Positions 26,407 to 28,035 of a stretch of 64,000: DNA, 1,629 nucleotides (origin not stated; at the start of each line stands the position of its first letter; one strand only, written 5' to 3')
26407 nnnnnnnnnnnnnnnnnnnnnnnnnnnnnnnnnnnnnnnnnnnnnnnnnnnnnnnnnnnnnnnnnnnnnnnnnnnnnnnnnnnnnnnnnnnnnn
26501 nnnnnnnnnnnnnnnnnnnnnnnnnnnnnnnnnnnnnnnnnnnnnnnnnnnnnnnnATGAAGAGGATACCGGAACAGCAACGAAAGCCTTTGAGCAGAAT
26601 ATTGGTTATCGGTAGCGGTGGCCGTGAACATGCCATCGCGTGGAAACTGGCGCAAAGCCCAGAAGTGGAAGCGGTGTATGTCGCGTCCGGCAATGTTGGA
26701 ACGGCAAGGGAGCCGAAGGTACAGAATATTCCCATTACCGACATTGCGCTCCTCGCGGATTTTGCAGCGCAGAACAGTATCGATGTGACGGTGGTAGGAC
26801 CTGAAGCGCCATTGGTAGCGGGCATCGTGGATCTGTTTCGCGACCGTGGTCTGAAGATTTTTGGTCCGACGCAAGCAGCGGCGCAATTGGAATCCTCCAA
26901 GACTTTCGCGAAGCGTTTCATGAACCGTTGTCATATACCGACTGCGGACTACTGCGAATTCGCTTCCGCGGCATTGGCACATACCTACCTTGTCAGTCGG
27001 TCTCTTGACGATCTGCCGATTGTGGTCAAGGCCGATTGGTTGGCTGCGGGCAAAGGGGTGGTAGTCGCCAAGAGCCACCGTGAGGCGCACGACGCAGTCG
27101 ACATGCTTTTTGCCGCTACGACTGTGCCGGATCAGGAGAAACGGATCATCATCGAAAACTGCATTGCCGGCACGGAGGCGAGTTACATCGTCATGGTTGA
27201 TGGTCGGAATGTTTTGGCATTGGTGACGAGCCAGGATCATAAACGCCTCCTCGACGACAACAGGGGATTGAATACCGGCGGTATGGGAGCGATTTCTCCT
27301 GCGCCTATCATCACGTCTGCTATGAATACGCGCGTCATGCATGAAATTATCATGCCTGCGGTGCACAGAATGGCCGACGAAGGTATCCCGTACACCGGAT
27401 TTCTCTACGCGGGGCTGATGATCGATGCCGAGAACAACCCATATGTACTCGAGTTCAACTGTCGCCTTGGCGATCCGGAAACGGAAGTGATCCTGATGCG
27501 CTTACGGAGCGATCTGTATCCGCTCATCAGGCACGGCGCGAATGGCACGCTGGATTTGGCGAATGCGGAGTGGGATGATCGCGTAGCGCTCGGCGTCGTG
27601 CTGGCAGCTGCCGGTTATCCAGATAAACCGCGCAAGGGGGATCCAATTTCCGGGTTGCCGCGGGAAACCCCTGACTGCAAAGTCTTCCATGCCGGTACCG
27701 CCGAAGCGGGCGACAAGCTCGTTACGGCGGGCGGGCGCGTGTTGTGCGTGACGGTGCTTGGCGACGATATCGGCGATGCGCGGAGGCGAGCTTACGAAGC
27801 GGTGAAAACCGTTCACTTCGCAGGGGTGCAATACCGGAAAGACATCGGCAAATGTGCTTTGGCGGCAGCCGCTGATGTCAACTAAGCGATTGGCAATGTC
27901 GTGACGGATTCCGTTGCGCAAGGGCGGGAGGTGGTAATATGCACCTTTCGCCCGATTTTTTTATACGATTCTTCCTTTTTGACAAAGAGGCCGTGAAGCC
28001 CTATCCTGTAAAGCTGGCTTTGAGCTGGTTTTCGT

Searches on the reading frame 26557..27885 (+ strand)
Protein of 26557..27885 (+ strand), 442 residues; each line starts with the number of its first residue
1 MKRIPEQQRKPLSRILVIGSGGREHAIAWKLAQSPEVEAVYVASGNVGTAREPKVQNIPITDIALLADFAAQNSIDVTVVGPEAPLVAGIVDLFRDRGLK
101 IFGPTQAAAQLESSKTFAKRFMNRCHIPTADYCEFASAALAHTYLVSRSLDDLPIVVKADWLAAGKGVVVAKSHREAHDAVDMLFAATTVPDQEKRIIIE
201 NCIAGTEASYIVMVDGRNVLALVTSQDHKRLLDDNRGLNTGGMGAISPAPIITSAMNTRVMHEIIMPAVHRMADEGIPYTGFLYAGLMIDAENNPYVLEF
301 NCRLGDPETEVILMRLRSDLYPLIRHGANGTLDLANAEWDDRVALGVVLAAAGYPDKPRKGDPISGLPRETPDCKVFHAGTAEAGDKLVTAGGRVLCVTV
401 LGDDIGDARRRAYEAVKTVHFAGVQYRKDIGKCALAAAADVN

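Call 3: search_protein_families(library=pfam, proteins=[window:26557-27885:+], max_evalue=0.1)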
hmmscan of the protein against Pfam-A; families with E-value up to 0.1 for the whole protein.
window:26557-27885:+ (442 aa): 8 families
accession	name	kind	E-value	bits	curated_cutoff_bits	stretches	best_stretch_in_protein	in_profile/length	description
PF01071.24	GARS_A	-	6.6e-64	215.8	27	1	113-309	1-194/194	Phosphoribosylglycinamide synthetase, ATP-grasp (A) domain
PF02844.21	GARS_N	-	2e-39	134.8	29.5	1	14-112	2-100/100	Phosphoribosylglycinamide synthetase, N domain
PF02843.22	GARS_C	-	1.5e-32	112.2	34.8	1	344-432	1-91/92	Phosphoribosylglycinamide synthetase, C domain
PF02786.22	CPSase_L_D2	-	0.00011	22.3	19.8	1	116-304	3-180/211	Carbamoyl-phosphate synthase L chain, ATP binding domain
PF02222.28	ATP-grasp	-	0.00051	20.2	27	1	121-209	2-83/179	ATP-grasp domain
PF02655.19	ATP-grasp_3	-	0.0022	18.5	23.2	1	152-304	31-157/160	ATP-grasp domain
PF13535.11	ATP-grasp_4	-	0.0034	17.5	27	1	153-228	3-88/160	ATP-grasp domain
PF07478.18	Dala_Dala_lig_C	-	0.015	15.2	24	1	122-224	2-103/204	D-ala D-ala ligase C-terminus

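Call 4: search_protein_families(library=ncbifam, proteins=[window:26557-27885:+], max_evalue=0.1)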
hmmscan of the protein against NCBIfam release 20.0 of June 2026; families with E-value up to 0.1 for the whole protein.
window:26557-27885:+ (442 aa): 20 families
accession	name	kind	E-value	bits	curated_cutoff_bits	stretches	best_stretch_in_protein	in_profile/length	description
TIGR00877.1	purD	equivalog_domain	5.5e-154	513.1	288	1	14-434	2-423/425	phosphoribosylamine--glycine ligase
NF002378.0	PRK01372.1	subfamily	1.3e-07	30.7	243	1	102-303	88-270/305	D-alanine--D-alanine ligase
NF053643.1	Ddl_archaea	equivalog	5.5e-07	28.9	500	1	93-303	85-271/367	putative pseudomurein biosynthesis ATP-grasp protein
TIGR01205.1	D_ala_D_alaTIGR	subfamily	1.1e-06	27.9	245.65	1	96-301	88-284/318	D-alanine--D-alanine ligase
TIGR00514.1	accC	equivalog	1.6e-05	24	626.5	1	89-304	90-293/449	acetyl-CoA carboxylase biotin carboxylase subunit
NF002527.0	PRK01966.1-3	equivalog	1.7e-05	24.2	310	1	98-223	102-222/332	D-alanine--D-alanine ligase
NF006367.0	PRK08591.1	subfamily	6e-05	22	597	1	92-304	93-293/451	acetyl-CoA carboxylase biotin carboxylase subunit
NF006406.0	PRK08654.1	equivalog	0.00019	20.1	739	1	94-304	95-292/499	acetyl-CoA carboxylase biotin carboxylase subunit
NF006286.0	PRK08462.1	equivalog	0.00034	19.6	740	1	91-180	94-182/445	acetyl-CoA carboxylase biotin carboxylase subunit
NF004679.0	PRK06019.1-5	equivalog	0.00042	19.2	326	1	95-213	82-191/376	5-(carboxyamino)imidazole ribonucleotide synthase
TIGR01369.1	CPSaseII_lrg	equivalog_domain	0.00049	17.8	1027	1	98-248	111-251/1052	carbamoyl-phosphate synthase (glutamine-hydrolyzing) large subunit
NF005525.0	PRK07178.1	equivalog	0.0005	18.8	768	1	91-208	91-207/471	acetyl-CoA carboxylase biotin carboxylase subunit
NF003671.0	PRK05294.1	equivalog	0.0017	16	599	1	97-256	111-260/1058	carbamoyl-phosphate synthase large subunit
NF002688.0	PRK02471.1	equivalog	0.0018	16.7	425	1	114-215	489-585/756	bifunctional glutamate--cysteine ligase GshA/glutathione synthetase GshB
TIGR01161.1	purK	equivalog_domain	0.0042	16.4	318.4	1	103-187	87-170/362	5-(carboxyamino)imidazole ribonucleotide synthase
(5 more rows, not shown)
